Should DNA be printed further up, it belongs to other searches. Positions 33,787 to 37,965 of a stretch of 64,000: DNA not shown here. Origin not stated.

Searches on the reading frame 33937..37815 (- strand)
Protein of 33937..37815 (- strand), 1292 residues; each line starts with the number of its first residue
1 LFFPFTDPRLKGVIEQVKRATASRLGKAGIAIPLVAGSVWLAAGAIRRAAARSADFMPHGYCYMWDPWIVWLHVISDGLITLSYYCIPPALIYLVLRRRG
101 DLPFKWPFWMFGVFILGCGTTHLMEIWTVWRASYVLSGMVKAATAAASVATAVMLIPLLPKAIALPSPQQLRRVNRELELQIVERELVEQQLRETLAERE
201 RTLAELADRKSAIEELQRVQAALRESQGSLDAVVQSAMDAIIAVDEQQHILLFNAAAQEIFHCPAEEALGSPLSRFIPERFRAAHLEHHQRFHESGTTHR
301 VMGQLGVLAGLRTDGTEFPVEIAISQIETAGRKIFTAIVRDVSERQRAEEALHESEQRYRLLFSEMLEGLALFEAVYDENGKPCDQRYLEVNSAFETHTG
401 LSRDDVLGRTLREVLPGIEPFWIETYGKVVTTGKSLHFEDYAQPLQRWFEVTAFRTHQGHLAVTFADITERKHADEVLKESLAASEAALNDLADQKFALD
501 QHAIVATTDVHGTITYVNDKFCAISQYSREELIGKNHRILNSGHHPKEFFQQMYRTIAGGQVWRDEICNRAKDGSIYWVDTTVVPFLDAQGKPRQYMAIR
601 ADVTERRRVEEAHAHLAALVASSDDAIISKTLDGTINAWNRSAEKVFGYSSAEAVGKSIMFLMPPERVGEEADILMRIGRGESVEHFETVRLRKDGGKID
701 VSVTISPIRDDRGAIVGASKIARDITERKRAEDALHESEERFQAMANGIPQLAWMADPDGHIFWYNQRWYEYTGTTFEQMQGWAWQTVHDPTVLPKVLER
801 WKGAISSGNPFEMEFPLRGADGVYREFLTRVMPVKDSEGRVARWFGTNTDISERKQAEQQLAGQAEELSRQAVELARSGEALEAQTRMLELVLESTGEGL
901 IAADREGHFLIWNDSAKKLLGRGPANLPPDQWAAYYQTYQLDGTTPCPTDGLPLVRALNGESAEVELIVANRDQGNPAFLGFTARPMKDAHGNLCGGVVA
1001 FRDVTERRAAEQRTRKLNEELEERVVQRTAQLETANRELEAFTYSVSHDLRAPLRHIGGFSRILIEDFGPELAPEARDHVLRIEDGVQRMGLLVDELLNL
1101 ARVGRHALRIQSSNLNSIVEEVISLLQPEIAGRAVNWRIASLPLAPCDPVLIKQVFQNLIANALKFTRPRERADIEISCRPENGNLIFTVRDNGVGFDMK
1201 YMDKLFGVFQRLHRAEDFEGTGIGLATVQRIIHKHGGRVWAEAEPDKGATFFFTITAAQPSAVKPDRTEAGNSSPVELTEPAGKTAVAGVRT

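Call 79: search_protein_families(library=pfam, proteins=[window:33937-37815:-], max_evalue=0.00001)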
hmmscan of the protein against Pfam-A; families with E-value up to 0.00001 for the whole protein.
window:33937-37815:- (1292 aa): 11 families
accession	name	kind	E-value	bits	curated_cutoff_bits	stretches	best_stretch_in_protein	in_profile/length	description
PF08448.16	PAS_4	-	2.9e-77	256.4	23.1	6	503-608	6-110/110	PAS fold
PF13426.13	PAS_9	-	3.7e-69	230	27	5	625-727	2-103/103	PAS domain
PF00989.32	PAS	-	8.6e-68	225.9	22.6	3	615-725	2-113/113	PAS fold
PF25487.1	ETR1_N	-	1.6e-36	124.9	27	1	69-165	2-97/97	Ethylene receptor 1-like, N-terminal domain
PF08447.18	PAS_3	-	5.6e-35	119.9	25.6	2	515-599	2-88/89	PAS fold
PF13188.13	PAS_8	-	6e-33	112.1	21.8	0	740-793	1-55/65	PAS domain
PF02518.31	HATPase_c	-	2.8e-26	92.6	26.4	1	1148-1256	2-108/111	Histidine kinase-, DNA gyrase B-, and HSP90-like ATPase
PF13596.12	PAS_10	-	1.4e-10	42.2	22.1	0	233-289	4-58/106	PAS domain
PF12860.13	PAS_7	-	1.7e-10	41.5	27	0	893-1012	1-115/115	PAS fold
PF00512.31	HisKA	-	5.5e-10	39.6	26.9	1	1040-1103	3-63/66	His Kinase A (phospho-acceptor) domain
PF24820.1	Diguanyl_cycl_sensor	-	1.6e-09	38.1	28.1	0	234-340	2-108/109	Diguanylate cyclase-like sensor domain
